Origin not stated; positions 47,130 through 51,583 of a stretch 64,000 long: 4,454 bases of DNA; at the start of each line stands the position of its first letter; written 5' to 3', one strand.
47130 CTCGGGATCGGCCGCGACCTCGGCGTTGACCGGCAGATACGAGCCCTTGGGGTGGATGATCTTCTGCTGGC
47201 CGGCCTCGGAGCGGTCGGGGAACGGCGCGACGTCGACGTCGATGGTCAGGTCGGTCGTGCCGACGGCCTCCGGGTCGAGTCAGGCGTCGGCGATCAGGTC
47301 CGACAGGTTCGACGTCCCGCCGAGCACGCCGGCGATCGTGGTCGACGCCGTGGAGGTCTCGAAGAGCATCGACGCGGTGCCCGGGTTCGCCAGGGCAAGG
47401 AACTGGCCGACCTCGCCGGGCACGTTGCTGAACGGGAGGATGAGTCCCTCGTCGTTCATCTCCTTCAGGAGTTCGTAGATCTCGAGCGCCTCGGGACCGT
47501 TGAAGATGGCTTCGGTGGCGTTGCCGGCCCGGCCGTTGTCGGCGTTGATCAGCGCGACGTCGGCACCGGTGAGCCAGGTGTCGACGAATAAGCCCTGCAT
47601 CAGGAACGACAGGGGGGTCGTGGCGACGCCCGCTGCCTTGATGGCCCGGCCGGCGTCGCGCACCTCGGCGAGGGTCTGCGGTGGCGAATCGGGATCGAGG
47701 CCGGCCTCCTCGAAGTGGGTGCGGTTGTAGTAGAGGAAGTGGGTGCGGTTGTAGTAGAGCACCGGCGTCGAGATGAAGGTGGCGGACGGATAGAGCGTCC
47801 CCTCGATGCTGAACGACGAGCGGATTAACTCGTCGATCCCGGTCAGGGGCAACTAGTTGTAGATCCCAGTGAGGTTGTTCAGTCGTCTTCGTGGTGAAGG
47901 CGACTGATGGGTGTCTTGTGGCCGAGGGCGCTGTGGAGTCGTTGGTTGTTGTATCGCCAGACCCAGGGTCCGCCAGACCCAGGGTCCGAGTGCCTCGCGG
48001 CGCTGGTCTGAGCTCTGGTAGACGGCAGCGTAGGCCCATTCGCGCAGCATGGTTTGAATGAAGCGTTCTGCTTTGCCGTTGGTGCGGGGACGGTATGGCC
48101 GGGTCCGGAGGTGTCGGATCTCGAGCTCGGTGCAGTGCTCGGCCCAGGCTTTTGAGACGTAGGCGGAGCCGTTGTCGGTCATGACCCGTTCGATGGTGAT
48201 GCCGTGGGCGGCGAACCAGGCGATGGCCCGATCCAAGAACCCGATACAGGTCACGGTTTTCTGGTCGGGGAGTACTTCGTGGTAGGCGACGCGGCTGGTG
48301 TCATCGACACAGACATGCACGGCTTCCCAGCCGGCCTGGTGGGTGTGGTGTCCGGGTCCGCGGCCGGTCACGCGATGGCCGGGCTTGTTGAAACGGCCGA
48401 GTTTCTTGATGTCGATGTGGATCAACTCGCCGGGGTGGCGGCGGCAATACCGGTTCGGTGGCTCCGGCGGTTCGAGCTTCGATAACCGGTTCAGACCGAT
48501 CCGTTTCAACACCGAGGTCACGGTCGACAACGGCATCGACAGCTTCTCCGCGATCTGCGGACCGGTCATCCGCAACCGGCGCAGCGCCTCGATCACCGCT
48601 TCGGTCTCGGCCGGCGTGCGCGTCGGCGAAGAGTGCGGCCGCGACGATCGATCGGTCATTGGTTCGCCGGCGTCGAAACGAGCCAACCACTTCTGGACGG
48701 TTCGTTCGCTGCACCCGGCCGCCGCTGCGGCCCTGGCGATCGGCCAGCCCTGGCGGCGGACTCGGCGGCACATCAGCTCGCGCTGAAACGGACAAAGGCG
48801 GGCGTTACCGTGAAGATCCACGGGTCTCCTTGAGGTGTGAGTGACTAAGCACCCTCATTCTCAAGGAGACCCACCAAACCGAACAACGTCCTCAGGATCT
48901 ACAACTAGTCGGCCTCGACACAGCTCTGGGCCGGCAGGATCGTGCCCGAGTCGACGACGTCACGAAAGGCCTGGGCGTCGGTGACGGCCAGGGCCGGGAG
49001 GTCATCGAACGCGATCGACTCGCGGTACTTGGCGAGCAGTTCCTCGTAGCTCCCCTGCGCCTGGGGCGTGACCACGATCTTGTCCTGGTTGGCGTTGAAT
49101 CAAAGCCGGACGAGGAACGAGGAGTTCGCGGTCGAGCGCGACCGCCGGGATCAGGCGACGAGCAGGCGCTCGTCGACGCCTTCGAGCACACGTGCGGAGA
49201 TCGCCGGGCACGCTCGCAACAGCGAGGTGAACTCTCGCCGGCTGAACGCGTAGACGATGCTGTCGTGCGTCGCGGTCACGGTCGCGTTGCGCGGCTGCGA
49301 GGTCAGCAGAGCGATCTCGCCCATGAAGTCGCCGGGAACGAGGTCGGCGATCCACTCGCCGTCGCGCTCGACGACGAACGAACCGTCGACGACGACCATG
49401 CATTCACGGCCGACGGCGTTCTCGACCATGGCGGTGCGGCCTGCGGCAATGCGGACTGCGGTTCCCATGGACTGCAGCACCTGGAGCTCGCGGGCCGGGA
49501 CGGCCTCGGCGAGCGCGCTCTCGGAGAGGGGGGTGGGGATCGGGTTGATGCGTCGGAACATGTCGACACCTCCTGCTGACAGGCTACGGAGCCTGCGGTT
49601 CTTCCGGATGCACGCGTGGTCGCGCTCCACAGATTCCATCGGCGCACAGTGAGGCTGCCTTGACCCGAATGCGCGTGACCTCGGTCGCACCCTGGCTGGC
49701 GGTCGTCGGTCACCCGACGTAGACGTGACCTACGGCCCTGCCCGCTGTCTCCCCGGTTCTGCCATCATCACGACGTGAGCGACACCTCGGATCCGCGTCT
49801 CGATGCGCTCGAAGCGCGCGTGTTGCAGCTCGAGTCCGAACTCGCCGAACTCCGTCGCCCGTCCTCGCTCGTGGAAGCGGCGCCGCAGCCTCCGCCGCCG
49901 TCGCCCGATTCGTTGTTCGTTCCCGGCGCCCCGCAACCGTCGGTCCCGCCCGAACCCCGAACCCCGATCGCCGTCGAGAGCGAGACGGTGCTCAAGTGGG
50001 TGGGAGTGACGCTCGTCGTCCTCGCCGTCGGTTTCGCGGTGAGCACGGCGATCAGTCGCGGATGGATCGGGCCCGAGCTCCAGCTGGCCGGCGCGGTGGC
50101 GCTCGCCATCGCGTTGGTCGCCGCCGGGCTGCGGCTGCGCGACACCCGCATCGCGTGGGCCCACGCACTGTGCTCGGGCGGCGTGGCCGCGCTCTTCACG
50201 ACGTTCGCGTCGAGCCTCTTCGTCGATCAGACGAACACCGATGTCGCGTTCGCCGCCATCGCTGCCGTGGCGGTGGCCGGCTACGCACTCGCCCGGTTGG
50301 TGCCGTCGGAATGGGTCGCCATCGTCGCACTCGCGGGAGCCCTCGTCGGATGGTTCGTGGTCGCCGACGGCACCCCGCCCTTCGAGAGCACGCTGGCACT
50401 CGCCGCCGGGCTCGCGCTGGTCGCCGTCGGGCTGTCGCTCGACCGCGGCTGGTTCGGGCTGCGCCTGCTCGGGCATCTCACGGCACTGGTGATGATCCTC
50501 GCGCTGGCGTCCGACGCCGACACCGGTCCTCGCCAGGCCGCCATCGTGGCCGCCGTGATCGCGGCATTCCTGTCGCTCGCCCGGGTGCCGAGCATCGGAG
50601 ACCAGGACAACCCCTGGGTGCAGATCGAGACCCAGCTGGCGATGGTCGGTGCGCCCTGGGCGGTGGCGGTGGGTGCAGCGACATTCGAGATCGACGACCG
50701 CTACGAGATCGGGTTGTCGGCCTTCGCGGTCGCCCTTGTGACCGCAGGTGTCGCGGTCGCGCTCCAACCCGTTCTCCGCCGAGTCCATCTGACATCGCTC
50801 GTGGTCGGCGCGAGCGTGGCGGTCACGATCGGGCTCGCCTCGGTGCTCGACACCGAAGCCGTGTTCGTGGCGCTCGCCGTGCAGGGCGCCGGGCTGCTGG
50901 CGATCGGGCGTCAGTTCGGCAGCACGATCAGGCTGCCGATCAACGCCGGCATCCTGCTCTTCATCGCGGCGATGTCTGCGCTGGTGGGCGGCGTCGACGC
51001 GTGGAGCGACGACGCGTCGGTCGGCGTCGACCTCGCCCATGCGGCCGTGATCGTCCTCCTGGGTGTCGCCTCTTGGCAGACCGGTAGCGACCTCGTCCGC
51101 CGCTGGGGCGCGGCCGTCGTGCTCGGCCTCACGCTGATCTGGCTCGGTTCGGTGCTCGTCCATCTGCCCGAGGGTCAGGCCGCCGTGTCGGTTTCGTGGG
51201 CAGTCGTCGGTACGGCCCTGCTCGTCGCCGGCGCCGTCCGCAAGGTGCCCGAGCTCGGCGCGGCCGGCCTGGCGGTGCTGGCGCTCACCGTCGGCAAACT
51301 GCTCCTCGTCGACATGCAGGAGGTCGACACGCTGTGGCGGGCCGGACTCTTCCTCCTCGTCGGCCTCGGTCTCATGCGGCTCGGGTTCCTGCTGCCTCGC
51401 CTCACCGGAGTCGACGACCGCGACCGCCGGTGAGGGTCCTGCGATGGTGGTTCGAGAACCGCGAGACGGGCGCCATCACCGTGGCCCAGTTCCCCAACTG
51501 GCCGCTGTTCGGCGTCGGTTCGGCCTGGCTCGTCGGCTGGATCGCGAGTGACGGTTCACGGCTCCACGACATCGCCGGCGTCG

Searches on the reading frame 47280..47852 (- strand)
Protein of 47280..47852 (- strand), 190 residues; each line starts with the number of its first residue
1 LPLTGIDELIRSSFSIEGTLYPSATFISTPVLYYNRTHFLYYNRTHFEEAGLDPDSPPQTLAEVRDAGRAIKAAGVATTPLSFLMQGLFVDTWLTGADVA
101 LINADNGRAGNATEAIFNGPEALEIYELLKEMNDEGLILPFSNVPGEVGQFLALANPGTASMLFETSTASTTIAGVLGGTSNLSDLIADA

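Call 91: search_protein_families(library=pfam, proteins=[window:47280-47852:-], max_evalue=0.01)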
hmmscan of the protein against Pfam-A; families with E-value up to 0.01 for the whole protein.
window:47280-47852:- (190 aa): 2 families
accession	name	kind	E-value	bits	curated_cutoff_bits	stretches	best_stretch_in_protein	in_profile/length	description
PF01547.30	SBP_bac_1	-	1.1e-06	29.3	26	1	33-167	108-237/307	Bacterial extracellular solute-binding protein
PF13416.11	SBP_bac_8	-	0.00068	20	27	1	31-139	88-172/279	Bacterial extracellular solute-binding protein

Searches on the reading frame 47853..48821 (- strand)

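Call 11: search_protein_families(library=pfam, proteins=[window:47853-48821:-])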
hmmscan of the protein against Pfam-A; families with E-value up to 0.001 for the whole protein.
window:47853-48821:- (322 aa): 8 families
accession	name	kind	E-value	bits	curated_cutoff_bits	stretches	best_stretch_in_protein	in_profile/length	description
PF00665.32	rve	-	2.2e-17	63.6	32.6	1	128-245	2-102/102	Integrase core domain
PF13011.12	LZ_Tnp_IS481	-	5.1e-14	52.8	22.2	1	1-71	1-73/85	leucine-zipper of insertion element IS481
PF13384.12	HTH_23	-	1.2e-12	47.7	24.6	1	23-52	15-45/50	Homeodomain-like domain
PF13551.12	HTH_29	-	5.6e-10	39.6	28.1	1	23-75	9-64/64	Winged helix-turn helix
PF13683.12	rve_3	-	4.2e-09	36.5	26.5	1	234-282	2-50/67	Integrase core domain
PF13518.12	HTH_28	-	1.3e-07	32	25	1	19-62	7-51/52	Helix-turn-helix domain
PF13565.12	HTH_32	-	1.5e-06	29.1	33.7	1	41-101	1-69/73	Homeodomain-like domain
PF08281.18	Sigma70_r4_2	-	2.7e-06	27.3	25.7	0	24-48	25-49/54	Sigma-70, region 4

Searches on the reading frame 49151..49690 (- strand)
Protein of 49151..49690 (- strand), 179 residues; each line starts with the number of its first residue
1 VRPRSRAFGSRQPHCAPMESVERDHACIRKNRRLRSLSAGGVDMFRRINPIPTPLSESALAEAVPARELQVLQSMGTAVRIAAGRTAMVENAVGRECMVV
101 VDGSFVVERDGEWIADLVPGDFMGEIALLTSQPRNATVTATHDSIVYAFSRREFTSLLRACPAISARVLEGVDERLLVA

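Call 91: search_protein_families(library=pfam, proteins=[window:49151-49690:-], max_evalue=0.01)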
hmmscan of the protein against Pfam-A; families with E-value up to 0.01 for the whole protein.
window:49151-49690:- (179 aa): 1 family
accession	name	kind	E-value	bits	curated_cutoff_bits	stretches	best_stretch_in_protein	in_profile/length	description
PF00027.35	cNMP_binding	-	2.9e-14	53.2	27.5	1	80-159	3-87/89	Cyclic nucleotide-binding domain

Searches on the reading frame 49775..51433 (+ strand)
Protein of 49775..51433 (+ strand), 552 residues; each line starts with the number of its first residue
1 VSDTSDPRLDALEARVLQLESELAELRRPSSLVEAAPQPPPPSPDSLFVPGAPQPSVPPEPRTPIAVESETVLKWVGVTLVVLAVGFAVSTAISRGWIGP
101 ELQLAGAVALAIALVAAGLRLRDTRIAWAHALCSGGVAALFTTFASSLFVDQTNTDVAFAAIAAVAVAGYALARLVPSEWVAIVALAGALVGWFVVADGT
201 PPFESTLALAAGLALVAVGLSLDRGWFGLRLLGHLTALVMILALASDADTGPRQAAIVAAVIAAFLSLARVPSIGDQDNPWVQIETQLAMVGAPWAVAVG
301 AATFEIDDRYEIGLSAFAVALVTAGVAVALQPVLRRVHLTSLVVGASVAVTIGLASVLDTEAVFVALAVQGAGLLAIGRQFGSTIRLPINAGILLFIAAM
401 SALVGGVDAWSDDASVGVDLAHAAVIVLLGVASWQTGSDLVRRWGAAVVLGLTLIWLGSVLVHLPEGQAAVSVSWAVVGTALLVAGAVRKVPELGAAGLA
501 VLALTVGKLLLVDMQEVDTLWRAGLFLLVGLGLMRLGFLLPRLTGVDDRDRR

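Call 91: search_protein_families(library=pfam, proteins=[window:49775-51433:+], max_evalue=0.01)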
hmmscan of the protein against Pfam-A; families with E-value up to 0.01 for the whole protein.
window:49775-51433:+ (552 aa): 1 family
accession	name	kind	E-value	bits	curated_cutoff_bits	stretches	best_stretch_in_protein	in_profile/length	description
PF10101.14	DUF2339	-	1.9e-39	136.4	33.6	2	71-456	3-395/659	Predicted membrane protein (DUF2339)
